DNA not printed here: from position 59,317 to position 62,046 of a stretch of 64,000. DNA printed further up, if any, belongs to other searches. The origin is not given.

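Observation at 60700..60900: HisD and HisC encoded as a single 809-aa ORF (bifunctional fusion or lost stop codon)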

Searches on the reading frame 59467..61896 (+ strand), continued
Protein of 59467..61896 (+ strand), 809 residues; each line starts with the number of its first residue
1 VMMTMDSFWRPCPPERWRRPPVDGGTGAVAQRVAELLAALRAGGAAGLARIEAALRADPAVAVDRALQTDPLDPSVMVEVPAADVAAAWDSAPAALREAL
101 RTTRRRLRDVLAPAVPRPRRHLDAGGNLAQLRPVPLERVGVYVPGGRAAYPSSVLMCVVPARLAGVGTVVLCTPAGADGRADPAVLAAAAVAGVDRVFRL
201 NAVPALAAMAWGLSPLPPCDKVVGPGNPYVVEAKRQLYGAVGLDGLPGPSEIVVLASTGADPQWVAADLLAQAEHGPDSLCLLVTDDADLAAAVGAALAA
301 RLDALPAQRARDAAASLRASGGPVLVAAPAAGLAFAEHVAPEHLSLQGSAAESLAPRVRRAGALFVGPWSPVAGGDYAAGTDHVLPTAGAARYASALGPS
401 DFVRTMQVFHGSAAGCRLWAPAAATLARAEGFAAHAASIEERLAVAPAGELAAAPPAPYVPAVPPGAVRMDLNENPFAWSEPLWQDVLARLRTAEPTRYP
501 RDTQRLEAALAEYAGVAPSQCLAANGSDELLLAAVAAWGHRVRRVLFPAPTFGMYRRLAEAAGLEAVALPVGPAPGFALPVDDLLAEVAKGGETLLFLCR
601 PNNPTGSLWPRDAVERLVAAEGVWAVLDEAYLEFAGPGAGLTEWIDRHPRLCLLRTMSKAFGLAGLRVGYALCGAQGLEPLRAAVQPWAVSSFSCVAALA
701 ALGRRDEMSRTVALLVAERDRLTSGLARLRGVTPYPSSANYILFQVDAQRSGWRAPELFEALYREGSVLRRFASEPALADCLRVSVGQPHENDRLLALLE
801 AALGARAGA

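Call 48: predict_structure(alignment_id=A1)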
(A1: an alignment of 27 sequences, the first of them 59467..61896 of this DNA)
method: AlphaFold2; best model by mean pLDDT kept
length: 809 residues; sequences in the alignment: 27
mean_pLDDT: 84.9   pTM: 0.60
mean pLDDT of the five models: 84.9, 84.9, 83.4, 83.4, 81.3
residues with pLDDT >= 90: 363; 70-90: 358; 50-70: 64; < 50: 24
segments of 3 or more residues with pLDDT < 50: 22-26, 245-247, 382-395
pLDDT, mean of each block of 10 residues (from residue 1): 64 83 56 91 90 90 92 75 93 87 78 78 84 86 72 82 89 88 93 94 90 86 74 73 50 90 94 77 95 94 86 86 93 86 88 88 86 70 38 56 82 88 78 86 85 62 82 74 91 74 90 94 92 92 91 86 89 89 93 91 85 96 94 86 93 91 83 90 85 90 91 92 97 94 95 94 92 86 92 95 86
secondary structure, 60 per line:
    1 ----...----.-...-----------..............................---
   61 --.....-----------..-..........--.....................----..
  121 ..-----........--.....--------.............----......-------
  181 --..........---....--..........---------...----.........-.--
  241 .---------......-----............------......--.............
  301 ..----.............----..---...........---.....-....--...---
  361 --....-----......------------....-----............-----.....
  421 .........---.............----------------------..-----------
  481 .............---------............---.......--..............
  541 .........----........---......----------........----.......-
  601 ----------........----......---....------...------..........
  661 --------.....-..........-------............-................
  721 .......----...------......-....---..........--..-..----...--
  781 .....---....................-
elements in order (helices of 4 or more, strands of 3 or more residues): H28-57 H63-67 H82-91 H94-114 E119-122 E128-135 E138-142 H151-163 E168-173 H183-192 E196-199 H202-211 E221-223 H228-236 E251-256 H262-273 E280-285 H288-302 H307-319 H329-339 E343-347 H349-352 E363-366 H372-377 H390-393 H399-402 E403-410 H416-429 H433-445 H481-493 H503-514 E521-524 H527-541 E542-549 H554-561 E565-570 H581-588 E593-599 H611-618 E623-628 H632-635 E651-656 H657-660 E669-673 H675-684 H692-703 H705-727 E732-734 E741-746 H748-751 H755-764 E781-785 H789-808

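Call 49: search_protein_families(library=pfam, proteins=[L016:4675-8115:+, L023:4849-8328:+, L018:5467-8178:+, L027:5155-8121:+, L025:5518-8316:+, L047:1628-4540:+, L012:5551-8112:+, L005:3903-6302:+, P0034, P0030], max_evalue=0.00001)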
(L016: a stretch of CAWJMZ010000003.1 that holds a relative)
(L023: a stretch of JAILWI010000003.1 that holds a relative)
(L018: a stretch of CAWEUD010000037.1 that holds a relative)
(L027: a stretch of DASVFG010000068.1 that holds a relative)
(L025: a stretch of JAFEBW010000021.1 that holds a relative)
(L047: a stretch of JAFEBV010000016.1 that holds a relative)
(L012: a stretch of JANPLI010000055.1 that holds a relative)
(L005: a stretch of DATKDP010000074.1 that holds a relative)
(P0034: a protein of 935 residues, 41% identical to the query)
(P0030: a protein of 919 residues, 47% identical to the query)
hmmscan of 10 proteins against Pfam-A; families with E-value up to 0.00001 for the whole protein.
L016:4675-8115:+ (1147 aa): 2 families
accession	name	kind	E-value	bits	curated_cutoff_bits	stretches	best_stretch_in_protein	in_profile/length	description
PF00815.25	Histidinol_dh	-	1.1e-142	476.4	27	1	369-764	13-410/411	Histidinol dehydrogenase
PF00155.27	Aminotran_1_2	-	3.8e-46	158.4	19.7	1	821-1136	14-354/361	Aminotransferase class I and II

L023:4849-8328:+ (1160 aa): 2 families
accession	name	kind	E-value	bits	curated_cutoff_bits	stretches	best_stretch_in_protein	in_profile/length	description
PF00815.25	Histidinol_dh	-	6.5e-143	477.1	27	1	383-778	13-410/411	Histidinol dehydrogenase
PF00155.27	Aminotran_1_2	-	4.8e-48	164.6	19.7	1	836-1154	18-357/361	Aminotransferase class I and II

L018:5467-8178:+ (904 aa): 2 families
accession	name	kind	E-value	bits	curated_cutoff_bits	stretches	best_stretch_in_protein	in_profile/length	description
PF00815.25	Histidinol_dh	-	3.8e-146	487.7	27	1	126-523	13-410/411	Histidinol dehydrogenase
PF00155.27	Aminotran_1_2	-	4.8e-43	148.2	19.7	1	592-899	30-361/361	Aminotransferase class I and II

L027:5155-8121:+ (989 aa): 2 families
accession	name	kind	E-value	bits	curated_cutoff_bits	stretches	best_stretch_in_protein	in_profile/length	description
PF00815.25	Histidinol_dh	-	9.7e-141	469.9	27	1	209-604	13-410/411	Histidinol dehydrogenase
PF00155.27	Aminotran_1_2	-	3.8e-46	158.4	19.7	1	676-977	32-353/361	Aminotransferase class I and II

L025:5518-8316:+ (933 aa): 2 families
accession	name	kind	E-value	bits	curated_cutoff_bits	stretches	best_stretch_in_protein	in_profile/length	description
PF00815.25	Histidinol_dh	-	3e-162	540.8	27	1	131-534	7-411/411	Histidinol dehydrogenase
PF00155.27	Aminotran_1_2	-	1.4e-51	176.3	19.7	1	618-924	30-360/361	Aminotransferase class I and II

L047:1628-4540:+ (971 aa): 2 families
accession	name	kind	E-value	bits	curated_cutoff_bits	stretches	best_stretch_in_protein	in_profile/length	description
PF00815.25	Histidinol_dh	-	1.2e-162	542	27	1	130-534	6-411/411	Histidinol dehydrogenase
PF00155.27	Aminotran_1_2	-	9e-53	180.2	19.7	1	655-963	29-361/361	Aminotransferase class I and II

L012:5551-8112:+ (854 aa): 2 families
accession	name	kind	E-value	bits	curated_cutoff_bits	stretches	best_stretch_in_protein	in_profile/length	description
PF00815.25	Histidinol_dh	-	4.6e-143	477.6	27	1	62-460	10-411/411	Histidinol dehydrogenase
PF00155.27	Aminotran_1_2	-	9.4e-59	199.8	19.7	1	537-849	34-360/361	Aminotransferase class I and II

L005:3903-6302:+ (800 aa): 3 families
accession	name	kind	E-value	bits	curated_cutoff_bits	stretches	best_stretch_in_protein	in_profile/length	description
PF00815.25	Histidinol_dh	-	1.4e-127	426.5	27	1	28-423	3-411/411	Histidinol dehydrogenase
PF00155.27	Aminotran_1_2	-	8.5e-48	163.8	19.7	1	475-793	5-359/361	Aminotransferase class I and II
PF04864.19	Alliinase_C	-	2.4e-06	27.2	22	1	524-675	65-209/363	Allinase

P0034 (935 aa): 2 families
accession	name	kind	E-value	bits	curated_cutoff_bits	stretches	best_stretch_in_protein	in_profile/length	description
PF00815.25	Histidinol_dh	-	2.2e-151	505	27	1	17-420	5-410/411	Histidinol dehydrogenase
PF00155.27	Aminotran_1_2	-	1.2e-48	166.6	19.7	1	516-870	22-361/361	Aminotransferase class I and II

P0030 (919 aa): 2 families
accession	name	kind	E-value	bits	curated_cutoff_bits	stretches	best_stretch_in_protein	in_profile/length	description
PF00815.25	Histidinol_dh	-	1.9e-149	498.6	27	1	17-420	5-410/411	Histidinol dehydrogenase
PF00155.27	Aminotran_1_2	-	8.5e-49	167.1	19.7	2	479-637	24-197/361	Aminotransferase class I and II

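Call 54: fold_search(model_id=the predicted structure, library=pdb)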
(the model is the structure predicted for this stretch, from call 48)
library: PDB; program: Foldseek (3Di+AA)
matches with E <= 10: 1677; with E <= 0.001: 1280
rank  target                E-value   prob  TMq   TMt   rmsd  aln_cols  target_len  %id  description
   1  4g09                  1.5e-30  1.00  0.30  0.55  24.5       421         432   39  The crystal structure of the C366S mutant of HDH from Brucella suis in complex with a substituted benzyl ketone (released 2013-10-02)
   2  4g07                  3.1e-29  1.00  0.30  0.55  24.4       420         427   38  The crystal structure of the C366S mutant of HDH from Brucella suis (released 2013-09-04)
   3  8xsq_B                3.3e-29  1.00  0.30  0.53  24.4       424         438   40  Pseudomonas aeruginosa Histidinol dehydrogenase native structure without Zn+ (released 2025-01-15)
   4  9lbv_A                4.7e-28  1.00  0.29  0.54  24.0       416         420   38  Pseudomonas aeruginosa Histidinol dehydrogenase with ADPP (released 2025-08-13)
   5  8xsq_A                1.8e-27  1.00  0.29  0.55  24.0       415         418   38  Pseudomonas aeruginosa Histidinol dehydrogenase native structure without Zn+ (released 2025-01-15)
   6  9ivy_A                2.4e-27  1.00  0.29  0.53  24.1       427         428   39  Pseudomonas aeruginosa Histidinol dehydrogenase with NADH and Zn (released 2025-07-30)
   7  4gic_B                4.5e-27  1.00  0.27  0.55  19.3       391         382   38  Crystal Structure Of a Putative Histidinol dehydrogenase (Target PSI-014034) from Methylococcus capsulatus (released 2012-08-22)
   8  1k75_A                6.5e-27  1.00  0.29  0.52  23.9       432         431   35  The L-histidinol dehydrogenase (hisD) structure implicates domain swapping and gene duplication. (released 2002-02-27)
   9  4gic_A                7.1e-27  1.00  0.27  0.54  18.6       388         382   38  Crystal Structure Of a Putative Histidinol dehydrogenase (Target PSI-014034) from Methylococcus capsulatus (released 2012-08-22)
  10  1kae_A                2.5e-26  1.00  0.29  0.52  24.0       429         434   35  L-HISTIDINOL DEHYDROGENASE (HISD) STRUCTURE COMPLEXED WITH L-HISTIDINOL (SUBSTRATE), ZINC AND NAD (COFACTOR) (released 2002-06-12)
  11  6an0                  9.3e-26  1.00  0.29  0.52  24.0       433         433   29  Crystal Structure of Histidinol Dehydrogenase from Elizabethkingia anophelis (released 2017-08-23)
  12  8bj3_B                4.6e-25  1.00  0.38  0.84   2.6       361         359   32  Crystal structure of Medicago truncatula histidinol-phosphate aminotransferase (HISN6) in complex with histidinol-phos (released 2023-03-22)
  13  8v35_A                8.9e-25  1.00  0.29  0.52  24.4       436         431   31  Crystal structure of HpsN from Cupriavidus pinatubonensis (released 2024-09-25)
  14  8bj1_B                9.8e-25  1.00  0.39  0.85   2.5       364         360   32  Crystal structure of Medicago truncatula histidinol-phosphate aminotransferase (HISN6) in the open state (released 2023-03-22)
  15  9cp7_B                1.8e-24  1.00  0.29  0.52  23.8       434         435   33  Crystal structure of DHPS-3-dehydrogenase, HpsN from Cupriavidus pinatubonensis in complex with product analogue (L-cy (released 2024-09-25)
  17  8bj1_A                3.0e-24  1.00  0.39  0.85   2.6       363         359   32  Crystal structure of Medicago truncatula histidinol-phosphate aminotransferase (HISN6) in the open state (released 2023-03-22)
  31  4r8d_A                3.7e-23  1.00  0.39  0.82   2.8       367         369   30  Crystal structure of Rv1600 encoded aminotransferase in complex with PLP-MES from Mycobacterium tuberculosis (released 2015-09-02)
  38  3cq5_B                1.1e-22  1.00  0.39  0.83   4.7       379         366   30  Histidinol-phosphate aminotransferase from Corynebacterium glutamicum in complex with PMP (released 2008-07-01)
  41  1fg3                  1.6e-22  1.00  0.38  0.83   3.5       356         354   32  CRYSTAL STRUCTURE OF L-HISTIDINOL PHOSPHATE AMINOTRANSFERASE COMPLEXED WITH L-HISTIDINOL (released 2001-08-22)
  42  4r8d_B                1.7e-22  1.00  0.39  0.83   2.8       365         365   30  Crystal structure of Rv1600 encoded aminotransferase in complex with PLP-MES from Mycobacterium tuberculosis (released 2015-09-02)
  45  1lkc                  2.9e-22  1.00  0.38  0.84   2.4       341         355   28  Crystal Structure of L-Threonine-O-3-Phosphate Decarboxylase from Salmonella enterica (released 2002-05-01)
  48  3cq5_A                6.1e-22  1.00  0.40  0.85   4.6       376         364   30  Histidinol-phosphate aminotransferase from Corynebacterium glutamicum in complex with PMP (released 2008-07-01)
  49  2f8j_B                6.1e-22  1.00  0.37  0.85   2.9       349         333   28  Crystal structure of Histidinol-phosphate aminotransferase (EC 2.6.1.9) (Imidazole acetol-phosphate transferase) (tm10 (released 2006-02-21)
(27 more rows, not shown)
